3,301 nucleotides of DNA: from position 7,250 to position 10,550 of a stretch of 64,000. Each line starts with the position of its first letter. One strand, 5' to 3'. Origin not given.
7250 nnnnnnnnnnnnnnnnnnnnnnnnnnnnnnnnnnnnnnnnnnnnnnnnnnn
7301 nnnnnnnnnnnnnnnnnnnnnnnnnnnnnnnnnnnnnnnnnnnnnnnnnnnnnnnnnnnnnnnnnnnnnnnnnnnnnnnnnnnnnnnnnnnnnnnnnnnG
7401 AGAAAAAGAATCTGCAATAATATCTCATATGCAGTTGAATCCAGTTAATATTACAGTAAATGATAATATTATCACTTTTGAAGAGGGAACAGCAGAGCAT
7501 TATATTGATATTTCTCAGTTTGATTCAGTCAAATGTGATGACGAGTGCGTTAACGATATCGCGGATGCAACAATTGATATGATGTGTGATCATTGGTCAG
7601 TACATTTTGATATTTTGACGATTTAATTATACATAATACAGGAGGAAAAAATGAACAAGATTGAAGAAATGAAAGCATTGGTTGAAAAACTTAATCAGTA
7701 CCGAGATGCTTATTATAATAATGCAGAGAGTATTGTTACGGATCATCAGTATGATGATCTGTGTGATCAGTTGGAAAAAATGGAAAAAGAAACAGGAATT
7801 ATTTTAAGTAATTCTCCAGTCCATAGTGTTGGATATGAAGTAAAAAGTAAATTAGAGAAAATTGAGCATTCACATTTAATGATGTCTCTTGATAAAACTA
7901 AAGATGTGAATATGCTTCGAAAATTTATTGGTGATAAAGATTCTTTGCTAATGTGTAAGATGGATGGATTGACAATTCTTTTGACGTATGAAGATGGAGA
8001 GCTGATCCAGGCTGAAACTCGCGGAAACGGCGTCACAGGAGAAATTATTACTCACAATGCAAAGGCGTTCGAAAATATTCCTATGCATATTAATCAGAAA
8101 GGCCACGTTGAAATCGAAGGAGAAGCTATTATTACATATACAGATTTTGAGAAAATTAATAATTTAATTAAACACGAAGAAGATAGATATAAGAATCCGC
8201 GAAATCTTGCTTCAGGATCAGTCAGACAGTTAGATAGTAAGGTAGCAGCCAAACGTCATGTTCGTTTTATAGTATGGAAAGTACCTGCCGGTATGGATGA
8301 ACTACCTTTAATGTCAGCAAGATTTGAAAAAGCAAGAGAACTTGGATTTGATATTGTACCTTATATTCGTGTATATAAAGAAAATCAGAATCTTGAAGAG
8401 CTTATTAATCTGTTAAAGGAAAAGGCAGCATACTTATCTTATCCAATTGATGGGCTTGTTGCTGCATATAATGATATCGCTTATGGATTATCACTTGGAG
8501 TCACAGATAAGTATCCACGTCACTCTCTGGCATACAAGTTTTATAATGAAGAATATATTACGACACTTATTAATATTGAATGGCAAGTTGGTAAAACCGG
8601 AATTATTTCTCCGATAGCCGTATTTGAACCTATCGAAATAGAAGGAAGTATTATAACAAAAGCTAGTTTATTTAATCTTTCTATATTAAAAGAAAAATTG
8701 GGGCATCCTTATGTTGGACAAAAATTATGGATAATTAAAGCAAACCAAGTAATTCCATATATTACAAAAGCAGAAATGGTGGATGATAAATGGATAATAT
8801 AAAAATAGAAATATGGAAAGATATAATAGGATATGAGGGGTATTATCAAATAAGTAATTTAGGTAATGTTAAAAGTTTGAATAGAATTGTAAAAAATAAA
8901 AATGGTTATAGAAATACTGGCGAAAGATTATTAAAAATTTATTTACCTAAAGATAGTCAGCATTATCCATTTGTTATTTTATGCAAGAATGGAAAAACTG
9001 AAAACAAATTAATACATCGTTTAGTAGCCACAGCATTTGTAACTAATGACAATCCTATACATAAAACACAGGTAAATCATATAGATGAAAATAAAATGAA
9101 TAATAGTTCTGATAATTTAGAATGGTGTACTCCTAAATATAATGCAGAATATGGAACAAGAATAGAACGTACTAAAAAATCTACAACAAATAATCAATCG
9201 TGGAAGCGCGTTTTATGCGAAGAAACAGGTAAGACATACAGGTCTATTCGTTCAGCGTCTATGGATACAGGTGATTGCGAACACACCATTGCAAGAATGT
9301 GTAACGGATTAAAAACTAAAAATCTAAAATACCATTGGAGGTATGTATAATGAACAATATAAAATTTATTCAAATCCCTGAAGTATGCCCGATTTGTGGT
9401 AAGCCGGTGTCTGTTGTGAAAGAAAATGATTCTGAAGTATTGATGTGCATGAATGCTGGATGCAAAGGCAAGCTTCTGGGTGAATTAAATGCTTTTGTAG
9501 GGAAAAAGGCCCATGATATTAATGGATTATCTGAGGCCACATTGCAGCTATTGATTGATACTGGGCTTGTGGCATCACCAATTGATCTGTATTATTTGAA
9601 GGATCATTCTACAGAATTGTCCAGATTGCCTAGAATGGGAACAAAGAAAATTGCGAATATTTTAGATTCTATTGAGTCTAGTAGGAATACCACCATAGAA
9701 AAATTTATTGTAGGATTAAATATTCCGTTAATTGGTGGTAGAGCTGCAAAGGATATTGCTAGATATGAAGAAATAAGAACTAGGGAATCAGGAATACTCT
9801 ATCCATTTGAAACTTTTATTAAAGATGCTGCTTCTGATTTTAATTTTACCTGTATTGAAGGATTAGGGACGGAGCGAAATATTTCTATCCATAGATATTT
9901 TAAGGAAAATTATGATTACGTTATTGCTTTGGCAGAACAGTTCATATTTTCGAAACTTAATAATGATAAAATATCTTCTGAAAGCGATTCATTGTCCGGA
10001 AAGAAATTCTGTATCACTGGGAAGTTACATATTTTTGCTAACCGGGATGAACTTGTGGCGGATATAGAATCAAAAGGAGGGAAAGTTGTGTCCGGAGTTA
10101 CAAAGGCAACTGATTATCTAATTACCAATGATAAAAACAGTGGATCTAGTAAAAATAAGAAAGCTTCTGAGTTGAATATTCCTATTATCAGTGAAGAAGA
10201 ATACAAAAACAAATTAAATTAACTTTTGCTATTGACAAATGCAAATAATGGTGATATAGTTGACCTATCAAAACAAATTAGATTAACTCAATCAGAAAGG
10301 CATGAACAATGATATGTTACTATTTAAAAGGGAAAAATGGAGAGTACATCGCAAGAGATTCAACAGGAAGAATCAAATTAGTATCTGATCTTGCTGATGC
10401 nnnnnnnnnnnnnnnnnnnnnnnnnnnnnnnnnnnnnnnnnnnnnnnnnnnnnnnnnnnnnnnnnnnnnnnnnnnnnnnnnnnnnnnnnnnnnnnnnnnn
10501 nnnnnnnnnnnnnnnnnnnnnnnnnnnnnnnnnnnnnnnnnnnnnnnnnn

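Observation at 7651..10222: NAD-dependent DNA ligase split into two ORFs by a free-standing HNH homing endonuclease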

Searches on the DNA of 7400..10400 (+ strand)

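Call 7: search_dna_similar(query=window:7400-10400:+, collection=phages, mode=distant, max_rows=30)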
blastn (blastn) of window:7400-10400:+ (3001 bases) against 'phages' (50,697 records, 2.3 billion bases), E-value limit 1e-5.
Records with a match: 154; places in all: 173; records where one place covers at least 80% of the query: 0.
Best place of each record, by identity: 80-90% 45; 60-80% 109.
By first word of the organism name: Staphylococcus 41; Enterococcus 30; Lactococcus 20; Bacteroides 14; Prevotella 9; uncultured 7; Bacillus 6; Streptococcus 6; Bacteriophage 4; Leuconostoc 2; and 11 more.
By host as written in the record: Staphylococcus sp. 18; - 13; Lactococcus lactis 12; Enterococcus faecalis 12; Bacteroides intestinalis DSM 108646 10; Prevotella sp. 9; Staphylococcus epidermidis 4; Lactococcus garvieae 4; and 54 more.
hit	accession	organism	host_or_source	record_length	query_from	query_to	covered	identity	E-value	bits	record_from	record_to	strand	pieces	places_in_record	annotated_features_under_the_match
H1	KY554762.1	Lactococcus phage LW31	Lactococcus lactis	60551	1401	1746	12%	65.6%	2e-10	76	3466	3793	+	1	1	HNH endonuclease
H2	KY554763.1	Lactococcus phage LW32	Lactococcus lactis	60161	1401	1746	12%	65.6%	2e-10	76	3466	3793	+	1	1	HNH endonuclease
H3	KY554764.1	Lactococcus phage LW33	Lactococcus lactis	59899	1401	1746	12%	65.6%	2e-10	76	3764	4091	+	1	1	HNH endonuclease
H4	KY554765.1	Lactococcus phage LW4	Lactococcus lactis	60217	1401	1746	12%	65.6%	2e-10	76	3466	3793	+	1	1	HNH endonuclease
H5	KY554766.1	Lactococcus phage AM6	Lactococcus lactis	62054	1401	1746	12%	65.6%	2e-10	76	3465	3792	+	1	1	HNH endonuclease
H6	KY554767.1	Lactococcus phage AM7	Lactococcus lactis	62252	1401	1746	12%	65.6%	2e-10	76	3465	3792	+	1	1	HNH endonuclease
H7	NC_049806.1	Lactococcus phage LW31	Lactococcus lactis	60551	1401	1746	12%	65.6%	2e-10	76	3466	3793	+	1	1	HNH endonuclease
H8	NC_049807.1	Lactococcus phage AM6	Lactococcus lactis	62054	1401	1746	12%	65.6%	2e-10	76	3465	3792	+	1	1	HNH endonuclease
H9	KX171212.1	Staphylococcus phage vB_SscM-1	Staphylococcus sp.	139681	1414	1747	11%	65.3%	4e-11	78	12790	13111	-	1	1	HNH homing endonuclease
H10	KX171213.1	Staphylococcus phage vB_SscM-2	Staphylococcus sp.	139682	1414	1747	11%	65.3%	4e-11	78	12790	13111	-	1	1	HNH homing endonuclease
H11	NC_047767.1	Staphylococcus phage vB_SscM-1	Staphylococcus sp.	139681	1414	1747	11%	65.3%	4e-11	78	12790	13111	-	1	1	HNH endonuclease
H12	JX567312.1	Lactococcus phage BM13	Lactococcus lactis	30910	1408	1731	11%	66.5%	2e-10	75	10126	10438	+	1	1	putative HNH endonuclease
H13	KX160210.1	Lactococcus phage 62502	Lactococcus lactis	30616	1408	1731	11%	66.5%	2e-10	75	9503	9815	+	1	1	HNH endonuclease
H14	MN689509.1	Lactococcus phage CHPC1175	Lactococcus lactis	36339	1408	1731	11%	66.5%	2e-10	75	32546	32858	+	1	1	HNH homing endonuclease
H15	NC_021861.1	Lactococcus phage BM13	Lactococcus lactis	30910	1408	1731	11%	66.5%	2e-10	75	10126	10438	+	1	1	HNH endonuclease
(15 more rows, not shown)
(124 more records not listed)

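Call 22: search_rna_families(source=window, start=8400, end=9800, threshold=evalue, max_evalue=10)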
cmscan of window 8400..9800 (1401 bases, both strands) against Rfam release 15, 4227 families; matches with E-value up to 10: 5.
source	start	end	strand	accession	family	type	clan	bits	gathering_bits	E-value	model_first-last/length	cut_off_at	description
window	8856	8878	+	RF01113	BMV3_UPD-PK3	Cis-reg;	-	22.1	36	1.7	1-23/23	no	Pseudoknot of upstream pseudoknot domain (UPD) of the 3'UTR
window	8908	8970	-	RF03825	mir-2335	Gene; miRNA;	-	17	90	6.3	1-69/69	no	mir-2335 microRNA precursor family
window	9636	9689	-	RF01419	IsrR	Gene; antisense;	-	15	52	2.8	128-187/187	no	Antisense RNA which regulates isiA expression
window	9515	9587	+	RF00321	snoZ247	Gene; snRNA; snoRNA; CD-box;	-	14.9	38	9.3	1-139/139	no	Small nucleolar RNA Z247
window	8902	8947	-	RF01613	ceN109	Gene; snRNA; snoRNA; CD-box;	-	14.7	52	6.6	1-67/67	no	Nematode snoRNA ceN109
